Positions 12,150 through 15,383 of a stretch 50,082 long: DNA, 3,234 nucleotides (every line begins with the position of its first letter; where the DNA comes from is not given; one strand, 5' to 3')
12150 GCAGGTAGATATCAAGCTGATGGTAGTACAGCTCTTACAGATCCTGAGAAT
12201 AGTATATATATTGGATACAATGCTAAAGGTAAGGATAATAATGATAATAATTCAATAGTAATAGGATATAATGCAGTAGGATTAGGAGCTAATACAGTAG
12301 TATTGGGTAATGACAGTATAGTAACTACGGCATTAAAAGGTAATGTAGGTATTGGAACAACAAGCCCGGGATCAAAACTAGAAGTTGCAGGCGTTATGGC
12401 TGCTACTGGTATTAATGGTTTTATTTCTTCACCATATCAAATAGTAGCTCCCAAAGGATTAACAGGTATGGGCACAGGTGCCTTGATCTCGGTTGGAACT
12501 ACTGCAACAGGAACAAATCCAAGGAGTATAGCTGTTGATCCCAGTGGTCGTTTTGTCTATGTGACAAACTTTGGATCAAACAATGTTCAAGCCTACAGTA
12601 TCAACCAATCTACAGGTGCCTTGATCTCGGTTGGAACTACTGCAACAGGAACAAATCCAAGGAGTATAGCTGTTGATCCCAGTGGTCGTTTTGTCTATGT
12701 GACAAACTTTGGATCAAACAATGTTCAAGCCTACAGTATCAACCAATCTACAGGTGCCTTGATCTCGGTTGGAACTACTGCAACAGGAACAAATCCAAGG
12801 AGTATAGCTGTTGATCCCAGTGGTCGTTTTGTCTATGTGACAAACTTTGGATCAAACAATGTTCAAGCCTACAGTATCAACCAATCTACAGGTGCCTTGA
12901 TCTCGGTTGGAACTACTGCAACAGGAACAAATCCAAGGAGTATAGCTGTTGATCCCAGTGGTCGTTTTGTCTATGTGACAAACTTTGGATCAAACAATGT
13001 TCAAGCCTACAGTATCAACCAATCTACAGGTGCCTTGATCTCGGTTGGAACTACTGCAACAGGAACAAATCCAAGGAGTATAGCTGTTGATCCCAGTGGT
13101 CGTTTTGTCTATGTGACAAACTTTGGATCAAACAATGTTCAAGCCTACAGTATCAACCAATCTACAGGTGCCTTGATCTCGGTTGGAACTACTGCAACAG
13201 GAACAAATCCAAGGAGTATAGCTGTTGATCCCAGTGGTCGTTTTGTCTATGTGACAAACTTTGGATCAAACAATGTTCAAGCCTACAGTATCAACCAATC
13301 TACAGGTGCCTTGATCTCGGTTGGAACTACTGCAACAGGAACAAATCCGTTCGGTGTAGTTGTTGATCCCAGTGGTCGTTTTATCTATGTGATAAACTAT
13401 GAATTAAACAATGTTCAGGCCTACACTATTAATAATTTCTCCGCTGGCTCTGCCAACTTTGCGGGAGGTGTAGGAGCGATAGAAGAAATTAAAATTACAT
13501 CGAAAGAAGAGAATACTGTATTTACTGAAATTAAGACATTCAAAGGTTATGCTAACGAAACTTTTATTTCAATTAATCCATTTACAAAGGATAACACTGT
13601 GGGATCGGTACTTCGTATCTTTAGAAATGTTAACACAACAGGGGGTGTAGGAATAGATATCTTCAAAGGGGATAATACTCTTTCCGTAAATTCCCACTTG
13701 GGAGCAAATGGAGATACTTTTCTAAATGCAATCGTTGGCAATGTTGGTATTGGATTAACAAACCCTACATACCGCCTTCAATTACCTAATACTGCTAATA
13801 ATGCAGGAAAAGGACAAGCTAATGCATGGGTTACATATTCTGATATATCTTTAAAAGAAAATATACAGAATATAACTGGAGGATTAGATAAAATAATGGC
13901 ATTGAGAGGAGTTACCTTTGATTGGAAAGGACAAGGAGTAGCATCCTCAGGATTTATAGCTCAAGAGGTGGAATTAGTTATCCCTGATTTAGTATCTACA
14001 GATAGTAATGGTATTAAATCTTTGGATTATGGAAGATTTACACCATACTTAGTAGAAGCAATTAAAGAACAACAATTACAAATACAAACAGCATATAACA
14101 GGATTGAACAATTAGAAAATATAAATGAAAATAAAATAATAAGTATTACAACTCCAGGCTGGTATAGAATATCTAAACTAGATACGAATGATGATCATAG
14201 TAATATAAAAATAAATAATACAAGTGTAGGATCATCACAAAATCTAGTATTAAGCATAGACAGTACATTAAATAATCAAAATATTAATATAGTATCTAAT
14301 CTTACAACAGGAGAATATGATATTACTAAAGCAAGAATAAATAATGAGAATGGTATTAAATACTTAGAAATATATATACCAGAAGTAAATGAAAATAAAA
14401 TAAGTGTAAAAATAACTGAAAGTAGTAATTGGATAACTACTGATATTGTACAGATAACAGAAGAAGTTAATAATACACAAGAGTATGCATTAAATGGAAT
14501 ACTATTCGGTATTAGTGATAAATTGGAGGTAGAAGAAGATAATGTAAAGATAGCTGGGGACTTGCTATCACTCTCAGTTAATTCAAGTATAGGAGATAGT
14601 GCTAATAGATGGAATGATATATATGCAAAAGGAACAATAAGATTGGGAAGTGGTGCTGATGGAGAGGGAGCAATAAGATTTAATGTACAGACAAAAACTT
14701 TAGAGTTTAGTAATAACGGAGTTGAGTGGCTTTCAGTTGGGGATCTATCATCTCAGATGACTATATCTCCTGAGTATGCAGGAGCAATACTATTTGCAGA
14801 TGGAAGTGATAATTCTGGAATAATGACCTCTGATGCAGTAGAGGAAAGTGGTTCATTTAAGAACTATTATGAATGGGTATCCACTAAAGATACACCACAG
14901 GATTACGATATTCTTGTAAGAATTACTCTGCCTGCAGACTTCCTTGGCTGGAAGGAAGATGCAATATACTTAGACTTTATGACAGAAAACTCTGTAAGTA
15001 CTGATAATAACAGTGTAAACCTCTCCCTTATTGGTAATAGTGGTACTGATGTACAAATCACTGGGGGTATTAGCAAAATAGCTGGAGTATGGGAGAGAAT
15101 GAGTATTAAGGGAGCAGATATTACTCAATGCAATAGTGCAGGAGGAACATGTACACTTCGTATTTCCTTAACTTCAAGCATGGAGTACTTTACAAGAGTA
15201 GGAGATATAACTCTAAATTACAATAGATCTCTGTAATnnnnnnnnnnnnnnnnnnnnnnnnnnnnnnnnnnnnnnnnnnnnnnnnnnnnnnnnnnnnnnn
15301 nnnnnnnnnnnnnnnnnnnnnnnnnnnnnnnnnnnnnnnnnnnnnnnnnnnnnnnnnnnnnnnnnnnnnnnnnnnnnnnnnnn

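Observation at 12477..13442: Seven-bladed YVTN beta-propeller in which six blades are 100% identical at the nucleotide level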

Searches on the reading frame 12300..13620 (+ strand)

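Call 63: find_homologous_proteins(query=window:12300-13620:+, max_evalue=1e-30)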
Query window:12300-13620:+ (440 aa): 2934 proteins with E <= 1e-30 among 8000 candidates; the best 120 are listed.
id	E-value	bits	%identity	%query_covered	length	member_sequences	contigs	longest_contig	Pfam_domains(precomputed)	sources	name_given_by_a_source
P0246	3.4e-229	779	55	67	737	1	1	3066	PF22494.4,PF10282.16,PF01731.27,PF26015.1,PF01436.28,PF06739.18,PF04053.21,PF08450.19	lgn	-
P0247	2.7e-196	670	47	67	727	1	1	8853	PF22494.4,PF10282.16,PF01731.27,PF03413.26,PF01436.28,PF14339.13,PF06739.18,PF08450.19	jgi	jgi:6-phosphogluconolactonase (cycloisomerase 2 family)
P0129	1.1e-194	665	44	73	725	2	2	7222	PF22494.4,PF10282.16,PF01731.27,PF03413.26,PF20010.6,PF01436.28,PF04053.21,PF08450.19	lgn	-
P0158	3.3e-194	663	50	73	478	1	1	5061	PF10282.16,PF01731.27,PF01436.28,PF06739.18,PF08450.19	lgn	-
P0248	4.3e-193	660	40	73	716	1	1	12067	PF22494.4,PF10282.16,PF01731.27,PF01436.28,PF08450.19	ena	-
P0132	1.0e-190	652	44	67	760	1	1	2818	PF18067.8,PF01731.27,PF22807.3,PF03413.26,PF20010.6,PF01436.28,PF08450.19,PF22494.4,PF10282.16,PF13449.13,PF20249.4,PF06739.18,PF04053.21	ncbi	-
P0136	6.8e-187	639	39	69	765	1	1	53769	PF22494.4,PF06165.19,PF10282.16,PF01731.27,PF01436.28,PF06739.18,PF04053.21,PF08450.19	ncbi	-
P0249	8.5e-187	639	41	73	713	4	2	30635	PF22494.4,PF10282.16,PF01731.27,PF22807.3,PF03413.26,PF01436.28,PF08450.19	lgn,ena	-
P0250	5.9e-183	626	43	67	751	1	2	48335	PF22494.4,PF10282.16,PF01731.27,PF01436.28,PF06739.18,PF08450.19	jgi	jgi:6-phosphogluconolactonase (cycloisomerase 2 family)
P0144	1.2e-178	612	54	68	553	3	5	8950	PF12733.14,PF10282.16,PF01731.27,PF02874.30,PF01436.28,PF06739.18,PF08450.19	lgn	-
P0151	3.4e-169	581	42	73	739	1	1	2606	PF22494.4,PF06165.19,PF10282.16,PF01731.27,PF03413.26,PF01436.28,PF06739.18,PF04053.21,PF08450.19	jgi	jgi:YVTN family beta-propeller protein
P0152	9.6e-169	580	41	73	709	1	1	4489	PF22494.4,PF08816.18,PF06165.19,PF10282.16,PF01731.27,PF03413.26,PF08450.19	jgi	jgi:DNA-binding beta-propeller fold protein YncE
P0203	7.1e-166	570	38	74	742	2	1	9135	PF10282.16,PF18067.8,PF14339.13,PF08450.19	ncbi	-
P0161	1.2e-164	566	37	82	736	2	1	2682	PF22494.4,PF10282.16,PF01731.27,PF03413.26,PF01436.28,PF06739.18,PF04053.21,PF08450.19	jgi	-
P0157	1.1e-163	563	38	85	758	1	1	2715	PF22494.4,PF10282.16,PF18067.8,PF01731.27,PF03413.26,PF01436.28,PF08450.19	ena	-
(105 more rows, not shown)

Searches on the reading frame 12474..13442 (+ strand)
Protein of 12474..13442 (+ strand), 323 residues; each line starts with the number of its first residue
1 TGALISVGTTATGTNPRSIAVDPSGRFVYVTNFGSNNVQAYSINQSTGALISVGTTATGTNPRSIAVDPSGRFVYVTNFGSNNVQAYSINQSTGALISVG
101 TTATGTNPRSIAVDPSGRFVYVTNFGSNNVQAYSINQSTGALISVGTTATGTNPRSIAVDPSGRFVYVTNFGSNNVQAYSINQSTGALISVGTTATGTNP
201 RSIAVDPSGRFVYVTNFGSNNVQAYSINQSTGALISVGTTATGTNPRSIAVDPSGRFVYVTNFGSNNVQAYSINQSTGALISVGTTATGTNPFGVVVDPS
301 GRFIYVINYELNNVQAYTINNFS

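Call 30: search_protein_representatives(protein=window:12474-13442:+)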
Query: 323 residues. Proteins with E-value up to 0.001 (for the whole library): 53373; up to 1e-10: 26147; up to 1e-30: 5472. The best 150 are listed.
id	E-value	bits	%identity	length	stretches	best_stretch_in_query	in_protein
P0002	0.0e+00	1030.7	50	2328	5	12-291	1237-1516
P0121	1.3e-288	969.9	50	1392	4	10-320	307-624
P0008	5.3e-254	856.2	55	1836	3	8-297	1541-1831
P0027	5.6e-249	839.7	47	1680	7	15-281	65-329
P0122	3.0e-241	814.3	53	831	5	11-291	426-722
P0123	9.2e-241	812.8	46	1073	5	8-297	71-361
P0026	4.8e-231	780.9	44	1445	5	11-286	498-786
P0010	4.1e-225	761.4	66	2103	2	1-323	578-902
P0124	2.6e-223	755.5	63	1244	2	1-323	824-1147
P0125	4.4e-222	751.4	53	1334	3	8-290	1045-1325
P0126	2.7e-215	729.1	47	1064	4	38-321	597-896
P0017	1.3e-212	720.4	57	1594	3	15-301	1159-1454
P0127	9.6e-210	710.9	53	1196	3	10-308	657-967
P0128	1.6e-204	693.8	55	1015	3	24-287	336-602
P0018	9.0e-203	688.1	45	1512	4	1-323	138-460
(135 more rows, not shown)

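Call 52: search_protein_families(library=ncbifam, proteins=[window:12474-13442:+], max_evalue=0.01)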
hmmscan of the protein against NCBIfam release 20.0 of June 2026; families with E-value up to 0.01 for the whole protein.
window:12474-13442:+ (323 aa): 9 families
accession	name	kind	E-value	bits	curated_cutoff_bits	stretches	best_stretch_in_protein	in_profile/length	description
NF008258.1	PRK11028.1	equivalog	2.6e-62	210.8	370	6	203-297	234-328/330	6-phosphogluconolactonase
TIGR03866.1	PQQ_ABC_repeats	subfamily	3.2e-26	92.1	287.3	3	98-220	33-147/310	PQQ-dependent catabolism-associated beta-propeller protein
NF050136.1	PGL_lacton_Staph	exception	6.9e-23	81.2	500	2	113-289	150-333/341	6-phosphogluconolactonase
NF052340.1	hydrazine_beta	equivalog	2.8e-22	79.3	560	0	56-86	336-366/372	hydrazine synthase subunit beta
NF041516.1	PA2928_fam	subfamily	1.9e-16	60.4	70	0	8-51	328-372/376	PA2928 family protein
TIGR02276.1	beta_rpt_yvtn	repeat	8.3e-16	57.7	27.85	0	253-298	1-42/42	beta-propeller repeat protein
NF052280.1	7_blade_YncE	equivalog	1.4e-11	43.9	400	1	13-215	126-316/338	7-bladed beta-propeller protein YncE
NF050824.1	TransRegRv1453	equivalog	9.3e-07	28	600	0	242-293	229-282/404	Rv1453 family transcriptional regulator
NF005440.0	PRK07027.1-4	equivalog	4.1e-06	26.3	395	0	14-63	78-130/257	cobalamin biosynthesis protein CbiG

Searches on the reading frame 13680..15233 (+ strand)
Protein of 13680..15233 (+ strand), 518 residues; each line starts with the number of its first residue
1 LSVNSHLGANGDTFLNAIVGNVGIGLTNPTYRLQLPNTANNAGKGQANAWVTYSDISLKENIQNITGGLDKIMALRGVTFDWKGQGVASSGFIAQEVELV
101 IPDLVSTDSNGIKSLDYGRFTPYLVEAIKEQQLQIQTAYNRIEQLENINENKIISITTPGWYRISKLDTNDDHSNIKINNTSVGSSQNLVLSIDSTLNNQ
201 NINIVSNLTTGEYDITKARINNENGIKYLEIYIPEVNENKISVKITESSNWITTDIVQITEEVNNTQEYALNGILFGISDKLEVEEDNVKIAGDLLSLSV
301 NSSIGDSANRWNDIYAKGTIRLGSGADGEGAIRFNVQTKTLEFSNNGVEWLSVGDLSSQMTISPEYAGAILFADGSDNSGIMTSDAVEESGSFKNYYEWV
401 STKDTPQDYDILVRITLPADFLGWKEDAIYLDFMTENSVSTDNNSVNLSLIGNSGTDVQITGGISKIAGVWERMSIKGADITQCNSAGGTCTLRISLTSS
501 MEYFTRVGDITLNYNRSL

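Call 54: find_related_loci(query=window:13680-15233:+, collection=genome_contigs, flank=10000)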
Query window:13680-15233:+ (518 aa) in genome_contigs; peptide patterns used: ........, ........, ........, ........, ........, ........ (x = any residue, [..] = any of these).
102 stretches matched a pattern; 10 encode a relative of the query (tblastn E <= 1e-3); 10 distinct loci.
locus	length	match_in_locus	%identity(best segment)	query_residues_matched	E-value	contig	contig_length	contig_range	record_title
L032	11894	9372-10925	92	1-518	0e+0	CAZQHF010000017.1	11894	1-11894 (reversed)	MAG TPA_asm: uncultured Candidatus Saccharibacteria bacterium isolate binchicken_co27_102 genome assembly, contig: NODE_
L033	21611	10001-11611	51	1-518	2e-167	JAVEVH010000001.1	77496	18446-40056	MAG: Candidatus Dojkabacteria bacterium isolate BF4_117 NODE_895_length_77496_cov_7.407398_Biofilm4, whole genome shotgu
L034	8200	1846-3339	53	44-518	2e-164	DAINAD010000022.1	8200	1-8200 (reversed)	MAG TPA_asm: Patescibacteria group bacterium isolate CTOTU11731 NODE_4453_length_8200_cov_4.269245, whole genome shotgun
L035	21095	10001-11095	66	154-518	9e-163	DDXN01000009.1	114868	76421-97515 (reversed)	MAG TPA_asm: Candidatus Dojkabacteria bacterium UBA2259 UBA2259_contig_3196, whole genome shotgun sequence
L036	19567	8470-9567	65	154-518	1e-157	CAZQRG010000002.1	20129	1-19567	MAG TPA_asm: uncultured Candidatus Saccharibacteria bacterium isolate SRP192927_co1_760 genome assembly, contig: NODE_53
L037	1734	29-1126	63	154-518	7e-169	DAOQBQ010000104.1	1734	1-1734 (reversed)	MAG TPA_asm: Candidatus Dojkabacteria bacterium isolate AMR_MDS_1232 NODE_90796_length_1734_cov_3.569982, whole genome s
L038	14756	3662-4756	63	156-518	1e-153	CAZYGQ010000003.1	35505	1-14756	MAG TPA_asm: uncultured Candidatus Saccharibacteria bacterium isolate binchicken_co39_443 genome assembly, contig: NODE_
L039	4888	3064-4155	63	156-518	3e-151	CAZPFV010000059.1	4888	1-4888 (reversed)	MAG TPA_asm: uncultured Candidatus Saccharibacteria bacterium isolate binchicken_co45_679 genome assembly, contig: NODE_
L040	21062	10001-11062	56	154-518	4e-126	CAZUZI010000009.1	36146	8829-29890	MAG TPA_asm: uncultured Candidatus Saccharibacteria bacterium isolate binchicken_co117_311 genome assembly, contig: NODE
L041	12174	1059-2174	60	149-518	7e-148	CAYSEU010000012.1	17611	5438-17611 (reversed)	MAG TPA_asm: uncultured Candidatus Saccharibacteria bacterium isolate binchicken_co220_104 genome assembly, contig: NODE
